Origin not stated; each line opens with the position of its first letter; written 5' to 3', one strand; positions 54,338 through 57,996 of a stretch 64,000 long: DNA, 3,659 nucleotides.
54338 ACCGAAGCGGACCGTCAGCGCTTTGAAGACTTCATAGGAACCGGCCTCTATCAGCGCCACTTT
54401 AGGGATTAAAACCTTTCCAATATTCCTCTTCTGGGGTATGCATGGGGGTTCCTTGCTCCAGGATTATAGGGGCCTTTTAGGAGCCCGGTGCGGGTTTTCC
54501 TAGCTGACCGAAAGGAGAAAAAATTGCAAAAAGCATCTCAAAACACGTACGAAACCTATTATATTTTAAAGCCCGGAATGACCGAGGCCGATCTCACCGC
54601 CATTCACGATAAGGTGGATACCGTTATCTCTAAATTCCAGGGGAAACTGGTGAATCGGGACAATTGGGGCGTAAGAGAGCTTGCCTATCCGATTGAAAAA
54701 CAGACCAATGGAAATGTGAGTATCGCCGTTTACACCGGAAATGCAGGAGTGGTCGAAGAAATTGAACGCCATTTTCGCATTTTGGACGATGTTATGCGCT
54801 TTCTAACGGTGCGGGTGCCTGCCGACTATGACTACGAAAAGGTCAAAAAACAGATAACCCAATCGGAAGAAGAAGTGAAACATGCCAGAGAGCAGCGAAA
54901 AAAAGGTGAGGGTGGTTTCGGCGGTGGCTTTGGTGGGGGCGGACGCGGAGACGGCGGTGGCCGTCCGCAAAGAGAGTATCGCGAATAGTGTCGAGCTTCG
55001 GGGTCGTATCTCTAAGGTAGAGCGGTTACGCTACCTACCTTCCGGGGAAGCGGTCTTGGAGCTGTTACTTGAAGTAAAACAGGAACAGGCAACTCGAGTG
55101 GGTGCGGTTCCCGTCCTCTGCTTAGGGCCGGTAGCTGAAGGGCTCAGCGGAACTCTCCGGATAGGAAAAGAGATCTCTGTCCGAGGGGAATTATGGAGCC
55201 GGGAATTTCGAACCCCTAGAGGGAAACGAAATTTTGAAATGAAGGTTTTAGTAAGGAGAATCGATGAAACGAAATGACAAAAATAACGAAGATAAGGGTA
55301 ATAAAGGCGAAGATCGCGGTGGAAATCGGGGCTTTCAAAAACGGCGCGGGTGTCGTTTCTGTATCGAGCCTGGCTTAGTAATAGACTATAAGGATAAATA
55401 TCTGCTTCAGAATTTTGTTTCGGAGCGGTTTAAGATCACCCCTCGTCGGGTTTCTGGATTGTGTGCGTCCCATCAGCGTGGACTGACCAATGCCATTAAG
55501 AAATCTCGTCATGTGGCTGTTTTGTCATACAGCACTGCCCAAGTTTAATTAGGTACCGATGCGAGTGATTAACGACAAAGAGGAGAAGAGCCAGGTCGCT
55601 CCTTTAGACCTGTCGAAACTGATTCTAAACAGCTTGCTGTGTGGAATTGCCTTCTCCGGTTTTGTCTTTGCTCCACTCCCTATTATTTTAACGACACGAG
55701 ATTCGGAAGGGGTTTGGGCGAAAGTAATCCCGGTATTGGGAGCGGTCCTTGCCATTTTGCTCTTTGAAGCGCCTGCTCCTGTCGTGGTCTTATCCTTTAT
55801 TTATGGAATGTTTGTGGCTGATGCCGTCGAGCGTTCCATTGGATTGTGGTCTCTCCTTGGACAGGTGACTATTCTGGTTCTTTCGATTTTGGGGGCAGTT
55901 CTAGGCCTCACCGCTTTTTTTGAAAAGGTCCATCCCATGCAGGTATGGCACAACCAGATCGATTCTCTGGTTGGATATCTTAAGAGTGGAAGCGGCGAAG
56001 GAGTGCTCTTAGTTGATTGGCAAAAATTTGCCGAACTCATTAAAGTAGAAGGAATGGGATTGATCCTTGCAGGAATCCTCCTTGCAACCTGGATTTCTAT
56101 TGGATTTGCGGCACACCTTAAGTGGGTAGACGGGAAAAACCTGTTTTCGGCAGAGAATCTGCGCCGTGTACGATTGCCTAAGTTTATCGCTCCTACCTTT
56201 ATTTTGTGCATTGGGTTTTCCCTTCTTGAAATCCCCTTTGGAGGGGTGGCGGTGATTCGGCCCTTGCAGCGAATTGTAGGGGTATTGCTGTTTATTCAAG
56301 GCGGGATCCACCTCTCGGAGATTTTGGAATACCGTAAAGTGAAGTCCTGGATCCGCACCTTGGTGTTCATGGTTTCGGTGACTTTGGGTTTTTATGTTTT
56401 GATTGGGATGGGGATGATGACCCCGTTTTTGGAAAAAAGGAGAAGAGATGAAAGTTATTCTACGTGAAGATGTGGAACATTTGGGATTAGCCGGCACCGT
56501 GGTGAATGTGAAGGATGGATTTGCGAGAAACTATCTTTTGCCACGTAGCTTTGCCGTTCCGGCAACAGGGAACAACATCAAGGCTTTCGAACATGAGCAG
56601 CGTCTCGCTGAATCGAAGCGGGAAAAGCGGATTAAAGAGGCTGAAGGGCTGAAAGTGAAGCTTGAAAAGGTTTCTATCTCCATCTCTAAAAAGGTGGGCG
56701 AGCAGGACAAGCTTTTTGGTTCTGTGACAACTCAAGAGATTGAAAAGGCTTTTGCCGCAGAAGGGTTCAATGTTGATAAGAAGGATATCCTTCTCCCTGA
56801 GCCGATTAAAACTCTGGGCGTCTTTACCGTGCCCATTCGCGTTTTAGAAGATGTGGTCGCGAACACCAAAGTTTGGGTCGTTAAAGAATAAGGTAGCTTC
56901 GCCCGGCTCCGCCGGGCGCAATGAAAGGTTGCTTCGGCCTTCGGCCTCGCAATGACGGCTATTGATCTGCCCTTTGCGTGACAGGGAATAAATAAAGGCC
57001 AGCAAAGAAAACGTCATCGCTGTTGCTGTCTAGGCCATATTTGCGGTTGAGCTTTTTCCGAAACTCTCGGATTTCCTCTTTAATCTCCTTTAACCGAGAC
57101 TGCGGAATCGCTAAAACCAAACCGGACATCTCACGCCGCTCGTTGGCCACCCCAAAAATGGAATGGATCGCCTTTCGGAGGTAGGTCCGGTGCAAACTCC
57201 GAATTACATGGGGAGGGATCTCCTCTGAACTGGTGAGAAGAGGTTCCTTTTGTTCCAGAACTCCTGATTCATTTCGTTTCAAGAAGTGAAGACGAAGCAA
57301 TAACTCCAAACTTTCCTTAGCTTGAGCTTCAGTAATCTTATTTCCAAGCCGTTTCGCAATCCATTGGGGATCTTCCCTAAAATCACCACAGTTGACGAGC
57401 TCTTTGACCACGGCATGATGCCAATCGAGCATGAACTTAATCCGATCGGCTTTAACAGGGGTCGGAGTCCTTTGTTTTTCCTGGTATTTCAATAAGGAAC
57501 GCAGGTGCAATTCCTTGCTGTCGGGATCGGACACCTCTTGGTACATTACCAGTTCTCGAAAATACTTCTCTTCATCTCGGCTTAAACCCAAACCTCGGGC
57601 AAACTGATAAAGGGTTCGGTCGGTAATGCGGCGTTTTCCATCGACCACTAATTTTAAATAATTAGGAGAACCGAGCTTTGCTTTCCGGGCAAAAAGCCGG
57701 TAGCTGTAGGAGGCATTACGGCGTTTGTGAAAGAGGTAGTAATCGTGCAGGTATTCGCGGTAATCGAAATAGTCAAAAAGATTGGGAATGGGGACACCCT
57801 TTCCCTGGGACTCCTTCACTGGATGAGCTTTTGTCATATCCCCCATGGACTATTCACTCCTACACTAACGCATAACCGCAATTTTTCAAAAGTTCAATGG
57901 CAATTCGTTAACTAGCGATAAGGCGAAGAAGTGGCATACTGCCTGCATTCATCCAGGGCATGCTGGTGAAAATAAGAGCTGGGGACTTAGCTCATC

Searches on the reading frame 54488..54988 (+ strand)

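Call 61: search_protein_families(library=pfam, max_evalue=0.00001, proteins=[window:54488-54988:+])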
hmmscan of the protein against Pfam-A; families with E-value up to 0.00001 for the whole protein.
window:54488-54988:+ (166 aa): 1 family
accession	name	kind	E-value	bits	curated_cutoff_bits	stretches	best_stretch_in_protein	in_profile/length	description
PF01250.22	Ribosomal_S6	-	4e-24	85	27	1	20-109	1-90/90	Ribosomal protein S6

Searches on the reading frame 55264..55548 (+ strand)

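Call 61: search_protein_families(library=pfam, max_evalue=0.00001, proteins=[window:55264-55548:+])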
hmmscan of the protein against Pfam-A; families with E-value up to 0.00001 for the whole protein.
window:55264-55548:+ (94 aa): 1 family
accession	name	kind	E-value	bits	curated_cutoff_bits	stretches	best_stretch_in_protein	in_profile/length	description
PF01084.26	Ribosomal_S18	-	8.5e-20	71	21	1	39-87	4-52/52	Ribosomal protein S18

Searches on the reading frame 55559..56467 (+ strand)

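Call 61: search_protein_families(library=pfam, max_evalue=0.00001, proteins=[window:55559-56467:+])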
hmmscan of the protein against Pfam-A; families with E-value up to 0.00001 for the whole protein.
window:55559-56467:+ (302 aa): 1 family
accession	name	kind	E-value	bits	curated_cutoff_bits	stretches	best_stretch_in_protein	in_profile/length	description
PF09991.14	DUF2232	-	2.5e-06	27.3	27.8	1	22-281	8-280/290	Predicted membrane protein (DUF2232)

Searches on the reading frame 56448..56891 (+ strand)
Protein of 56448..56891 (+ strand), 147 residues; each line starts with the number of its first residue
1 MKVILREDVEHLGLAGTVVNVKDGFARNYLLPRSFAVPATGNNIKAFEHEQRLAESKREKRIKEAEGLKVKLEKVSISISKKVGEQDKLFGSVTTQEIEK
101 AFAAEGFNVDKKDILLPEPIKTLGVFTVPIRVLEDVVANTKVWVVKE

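Call 61: search_protein_families(library=pfam, max_evalue=0.00001, proteins=[window:56448-56891:+])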
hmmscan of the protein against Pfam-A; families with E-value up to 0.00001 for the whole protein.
window:56448-56891:+ (147 aa): 2 families
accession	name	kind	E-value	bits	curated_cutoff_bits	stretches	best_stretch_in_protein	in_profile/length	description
PF03948.19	Ribosomal_L9_C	-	1.1e-25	90.3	23.2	1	63-145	1-85/86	Ribosomal protein L9, C-terminal domain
PF01281.25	Ribosomal_L9_N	-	3.8e-22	78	20.7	1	1-47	1-47/47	Ribosomal protein L9, N-terminal domain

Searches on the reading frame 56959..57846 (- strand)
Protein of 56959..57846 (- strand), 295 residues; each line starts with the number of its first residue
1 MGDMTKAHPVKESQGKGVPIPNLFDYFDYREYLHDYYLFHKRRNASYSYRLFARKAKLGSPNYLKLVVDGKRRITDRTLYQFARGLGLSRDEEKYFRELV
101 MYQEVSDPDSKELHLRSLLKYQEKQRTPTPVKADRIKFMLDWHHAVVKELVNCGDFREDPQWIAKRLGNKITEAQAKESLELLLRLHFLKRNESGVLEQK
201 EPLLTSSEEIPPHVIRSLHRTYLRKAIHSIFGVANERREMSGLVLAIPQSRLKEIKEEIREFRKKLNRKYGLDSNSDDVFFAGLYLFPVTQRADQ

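Call 61: search_protein_families(library=pfam, max_evalue=0.00001, proteins=[window:56959-57846:-])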
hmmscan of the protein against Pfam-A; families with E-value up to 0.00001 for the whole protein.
window:56959-57846:- (295 aa): 1 family
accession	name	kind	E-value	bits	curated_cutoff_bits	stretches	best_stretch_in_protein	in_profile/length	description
PF14394.12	DUF4423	-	1.6e-36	126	30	1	126-289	5-165/165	Domain of unknown function (DUF4423)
